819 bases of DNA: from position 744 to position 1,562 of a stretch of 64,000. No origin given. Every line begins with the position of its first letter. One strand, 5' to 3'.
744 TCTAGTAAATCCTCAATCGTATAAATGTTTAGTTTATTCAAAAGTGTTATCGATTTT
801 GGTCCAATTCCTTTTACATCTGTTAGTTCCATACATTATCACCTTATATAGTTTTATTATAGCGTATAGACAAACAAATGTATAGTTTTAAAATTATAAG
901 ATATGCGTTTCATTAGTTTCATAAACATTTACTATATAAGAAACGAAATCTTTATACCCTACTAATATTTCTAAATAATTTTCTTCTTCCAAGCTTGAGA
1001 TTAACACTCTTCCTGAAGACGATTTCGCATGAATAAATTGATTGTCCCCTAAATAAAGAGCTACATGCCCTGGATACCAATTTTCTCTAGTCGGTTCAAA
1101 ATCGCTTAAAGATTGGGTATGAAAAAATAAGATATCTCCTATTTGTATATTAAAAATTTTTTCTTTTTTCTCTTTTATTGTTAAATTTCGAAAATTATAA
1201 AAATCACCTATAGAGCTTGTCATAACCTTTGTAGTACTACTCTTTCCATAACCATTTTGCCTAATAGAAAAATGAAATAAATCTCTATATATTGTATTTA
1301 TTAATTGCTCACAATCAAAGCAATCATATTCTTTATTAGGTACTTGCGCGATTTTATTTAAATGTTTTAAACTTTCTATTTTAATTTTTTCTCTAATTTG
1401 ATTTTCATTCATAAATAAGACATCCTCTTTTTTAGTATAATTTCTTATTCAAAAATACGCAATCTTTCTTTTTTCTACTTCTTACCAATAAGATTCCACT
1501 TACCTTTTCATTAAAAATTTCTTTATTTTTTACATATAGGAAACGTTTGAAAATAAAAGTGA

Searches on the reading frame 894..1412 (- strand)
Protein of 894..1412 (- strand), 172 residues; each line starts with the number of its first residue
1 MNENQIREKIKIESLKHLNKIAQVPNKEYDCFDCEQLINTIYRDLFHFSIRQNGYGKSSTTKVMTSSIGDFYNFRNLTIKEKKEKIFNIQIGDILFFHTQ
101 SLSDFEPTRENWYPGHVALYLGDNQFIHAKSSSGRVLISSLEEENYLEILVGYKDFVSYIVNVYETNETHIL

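Call 53: find_encoding_contigs(protein=window:894-1412:-, flank=10000, max_places=3)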
Protein window:894-1412:- (172 aa): 11 contigs read that carry it; 3 places shown.
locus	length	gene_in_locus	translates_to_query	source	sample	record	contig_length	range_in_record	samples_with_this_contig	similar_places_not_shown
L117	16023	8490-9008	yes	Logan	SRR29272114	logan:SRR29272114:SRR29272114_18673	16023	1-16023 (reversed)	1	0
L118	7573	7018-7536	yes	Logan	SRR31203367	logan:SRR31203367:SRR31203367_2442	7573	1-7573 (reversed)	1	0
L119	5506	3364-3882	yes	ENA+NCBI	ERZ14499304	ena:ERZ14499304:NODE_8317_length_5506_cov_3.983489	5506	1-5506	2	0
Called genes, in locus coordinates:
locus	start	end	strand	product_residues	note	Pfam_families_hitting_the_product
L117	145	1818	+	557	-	-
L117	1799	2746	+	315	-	PF00535:Glycos_transf_2, PF10111:Glyco_tranf_2_2, PF13641:Glyco_tranf_2_3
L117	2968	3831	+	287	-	PF01545:Cation_efflux, PF16916:ZT_dimer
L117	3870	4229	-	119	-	-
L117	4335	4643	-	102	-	-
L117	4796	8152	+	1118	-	PF01855:POR_N, PF17147:PFOR_II, PF01558:POR, PF10371:EKR (weak), PF13183:Fer4_8 (weak), PF13187:Fer4_9 (weak), PF12838:Fer4_7, PF02775:TPP_enzyme_C, +4 more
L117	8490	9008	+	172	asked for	PF00877:NLPC_P60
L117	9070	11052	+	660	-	PF17191:RecG_wedge, PF04851:ResIII, PF00270:DEAD, PF07517:SecA_DEAD (weak), PF00271:Helicase_C, PF22590:Cas3-like_C_2 (weak), PF19833:RecG_dom3_C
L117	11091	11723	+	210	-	PF06161:DUF975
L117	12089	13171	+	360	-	PF02661:Fic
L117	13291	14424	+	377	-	PF13651:EcoRI_methylase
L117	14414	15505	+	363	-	PF03235:GmrSD_N, PF01844:HNH, PF14279:HNH_5 (weak)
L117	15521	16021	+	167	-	?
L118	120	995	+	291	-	PF04203:Sortase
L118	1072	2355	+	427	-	-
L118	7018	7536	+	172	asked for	PF00877:NLPC_P60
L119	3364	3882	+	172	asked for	PF00877:NLPC_P60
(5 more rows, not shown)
